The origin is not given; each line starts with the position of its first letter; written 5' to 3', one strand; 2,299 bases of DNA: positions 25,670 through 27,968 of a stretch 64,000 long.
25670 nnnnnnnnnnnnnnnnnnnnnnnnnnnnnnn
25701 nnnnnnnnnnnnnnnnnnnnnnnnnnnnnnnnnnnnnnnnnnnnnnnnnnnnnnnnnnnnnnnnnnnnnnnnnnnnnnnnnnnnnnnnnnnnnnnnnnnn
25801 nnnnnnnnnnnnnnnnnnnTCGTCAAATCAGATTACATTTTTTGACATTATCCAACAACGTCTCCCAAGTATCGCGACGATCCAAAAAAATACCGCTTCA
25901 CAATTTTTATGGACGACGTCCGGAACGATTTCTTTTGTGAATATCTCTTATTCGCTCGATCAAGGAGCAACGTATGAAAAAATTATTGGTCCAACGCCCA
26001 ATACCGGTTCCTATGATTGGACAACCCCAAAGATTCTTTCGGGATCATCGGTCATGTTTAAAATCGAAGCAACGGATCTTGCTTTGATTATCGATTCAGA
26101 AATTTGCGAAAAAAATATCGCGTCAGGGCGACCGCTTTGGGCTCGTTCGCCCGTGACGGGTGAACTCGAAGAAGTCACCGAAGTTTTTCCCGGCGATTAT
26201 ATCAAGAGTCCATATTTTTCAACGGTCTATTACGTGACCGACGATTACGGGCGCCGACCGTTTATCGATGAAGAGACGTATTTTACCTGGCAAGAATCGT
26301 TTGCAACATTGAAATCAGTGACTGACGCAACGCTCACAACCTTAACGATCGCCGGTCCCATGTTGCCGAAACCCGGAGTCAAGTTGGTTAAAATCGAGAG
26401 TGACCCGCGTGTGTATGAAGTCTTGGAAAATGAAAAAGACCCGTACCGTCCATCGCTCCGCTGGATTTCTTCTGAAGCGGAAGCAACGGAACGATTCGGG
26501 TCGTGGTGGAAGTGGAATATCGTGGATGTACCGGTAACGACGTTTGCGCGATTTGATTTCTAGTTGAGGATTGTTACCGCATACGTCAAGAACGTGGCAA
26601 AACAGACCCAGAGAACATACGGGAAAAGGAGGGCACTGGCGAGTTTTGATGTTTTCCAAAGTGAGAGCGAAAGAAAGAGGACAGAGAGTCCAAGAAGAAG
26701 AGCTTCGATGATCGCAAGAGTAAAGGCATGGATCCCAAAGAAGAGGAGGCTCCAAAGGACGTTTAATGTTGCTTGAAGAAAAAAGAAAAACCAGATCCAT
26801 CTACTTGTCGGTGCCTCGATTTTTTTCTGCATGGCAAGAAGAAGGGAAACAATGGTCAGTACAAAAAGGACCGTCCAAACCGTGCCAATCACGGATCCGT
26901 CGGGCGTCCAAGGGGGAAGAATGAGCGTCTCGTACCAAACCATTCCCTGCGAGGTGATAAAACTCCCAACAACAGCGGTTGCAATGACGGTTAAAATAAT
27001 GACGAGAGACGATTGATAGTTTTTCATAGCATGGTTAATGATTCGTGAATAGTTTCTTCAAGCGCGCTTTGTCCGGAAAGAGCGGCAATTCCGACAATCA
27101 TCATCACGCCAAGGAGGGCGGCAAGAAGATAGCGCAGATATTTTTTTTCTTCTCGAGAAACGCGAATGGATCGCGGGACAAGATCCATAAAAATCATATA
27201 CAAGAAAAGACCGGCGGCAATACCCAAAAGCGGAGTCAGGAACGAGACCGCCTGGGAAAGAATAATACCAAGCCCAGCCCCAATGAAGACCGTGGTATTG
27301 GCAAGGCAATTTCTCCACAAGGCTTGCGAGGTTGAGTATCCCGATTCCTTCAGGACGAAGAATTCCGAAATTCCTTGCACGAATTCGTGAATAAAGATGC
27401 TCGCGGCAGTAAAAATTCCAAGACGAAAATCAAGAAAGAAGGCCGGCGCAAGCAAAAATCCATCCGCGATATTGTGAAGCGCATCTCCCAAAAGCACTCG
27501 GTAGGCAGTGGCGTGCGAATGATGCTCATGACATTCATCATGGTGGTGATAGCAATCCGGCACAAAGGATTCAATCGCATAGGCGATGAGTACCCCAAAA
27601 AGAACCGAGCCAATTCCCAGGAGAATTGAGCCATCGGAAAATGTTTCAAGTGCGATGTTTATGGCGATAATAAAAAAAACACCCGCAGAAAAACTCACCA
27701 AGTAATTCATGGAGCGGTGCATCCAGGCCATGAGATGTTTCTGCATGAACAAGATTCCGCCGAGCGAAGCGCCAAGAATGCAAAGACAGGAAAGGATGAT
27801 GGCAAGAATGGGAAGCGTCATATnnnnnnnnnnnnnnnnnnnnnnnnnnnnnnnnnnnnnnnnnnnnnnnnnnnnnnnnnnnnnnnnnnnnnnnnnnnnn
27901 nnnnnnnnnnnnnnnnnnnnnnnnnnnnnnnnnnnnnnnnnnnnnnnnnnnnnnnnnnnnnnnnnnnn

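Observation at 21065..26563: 1832-aa secreted protein combining ~12 propeller blades with an M14 carboxypeptidase domain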

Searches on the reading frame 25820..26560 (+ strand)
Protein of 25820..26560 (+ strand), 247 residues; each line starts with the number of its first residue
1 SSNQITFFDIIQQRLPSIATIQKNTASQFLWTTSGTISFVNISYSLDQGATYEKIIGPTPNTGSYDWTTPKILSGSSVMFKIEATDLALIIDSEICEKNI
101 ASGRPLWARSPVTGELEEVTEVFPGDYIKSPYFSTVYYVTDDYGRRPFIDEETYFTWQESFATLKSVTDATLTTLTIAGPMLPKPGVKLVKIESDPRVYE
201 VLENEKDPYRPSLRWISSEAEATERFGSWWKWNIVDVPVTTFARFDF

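Call 22: search_protein_families(library=pfam, proteins=[window:25820-26560:+], max_evalue=10)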
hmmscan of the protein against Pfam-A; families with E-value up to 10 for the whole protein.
seq(247 aa): 1 family
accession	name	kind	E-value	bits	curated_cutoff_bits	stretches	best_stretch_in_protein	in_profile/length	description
PF24119.1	DUF7393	-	0.19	11.9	27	1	135-150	23-38/48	Domain of unknown function (DUF7393)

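Call 46: find_homologous_proteins(query=window:25820-26560:+, max_evalue=0.001)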
Query seq(247 aa) (247 aa): 5 proteins with E <= 0.001 among 287 candidates.
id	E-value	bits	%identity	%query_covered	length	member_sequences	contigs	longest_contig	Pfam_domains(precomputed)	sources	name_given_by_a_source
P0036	1.4e-82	295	56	98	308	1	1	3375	-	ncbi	ncbi:MAG: hypothetical protein WC773_04795, partial [Patescibacteria group bacterium]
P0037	9.1e-76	272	61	84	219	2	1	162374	-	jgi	jgi:hypothetical protein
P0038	2.0e-48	183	42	92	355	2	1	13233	-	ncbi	ncbi:MAG: hypothetical protein ABH826_04745, partial [Patescibacteria group bacterium]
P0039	4.5e-41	159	59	56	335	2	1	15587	PF00082.28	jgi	jgi:hypothetical protein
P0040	1.2e-32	131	50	60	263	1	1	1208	PF00082.28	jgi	jgi:hypothetical protein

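Call 66: search_solved_structures(query=window:25832-26560:+, max_evalue=1)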
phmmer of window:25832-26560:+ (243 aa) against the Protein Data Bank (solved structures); distinct sequences matched with E-value up to 1: 0.

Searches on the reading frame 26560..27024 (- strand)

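Call 30: search_protein_families(library=pfam, proteins=[window:26560-27024:-], max_evalue=0.001)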
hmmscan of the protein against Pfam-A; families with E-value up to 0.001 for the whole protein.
window:26560-27024:- (154 aa): 1 family
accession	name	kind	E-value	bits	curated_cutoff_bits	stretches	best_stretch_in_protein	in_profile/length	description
PF03073.20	TspO_MBR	-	1.7e-32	112.6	24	1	10-150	2-143/145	TspO/MBR family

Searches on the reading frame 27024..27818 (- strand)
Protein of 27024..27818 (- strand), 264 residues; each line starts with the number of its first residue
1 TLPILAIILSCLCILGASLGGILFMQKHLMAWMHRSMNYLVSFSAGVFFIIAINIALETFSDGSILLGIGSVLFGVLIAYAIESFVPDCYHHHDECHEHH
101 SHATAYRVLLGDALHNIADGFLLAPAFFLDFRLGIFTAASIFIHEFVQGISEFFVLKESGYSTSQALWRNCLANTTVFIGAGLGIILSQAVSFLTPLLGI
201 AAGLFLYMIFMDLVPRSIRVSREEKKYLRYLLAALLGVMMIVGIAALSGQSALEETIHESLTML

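Call 30: search_protein_families(library=pfam, proteins=[window:27024-27818:-], max_evalue=0.001)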
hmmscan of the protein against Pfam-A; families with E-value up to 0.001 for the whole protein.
window:27024-27818:- (264 aa): 1 family
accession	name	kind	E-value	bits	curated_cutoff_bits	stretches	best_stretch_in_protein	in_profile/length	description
PF02535.28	Zip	-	4.5e-22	79.1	35.1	1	92-245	165-323/323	ZIP Zinc transporter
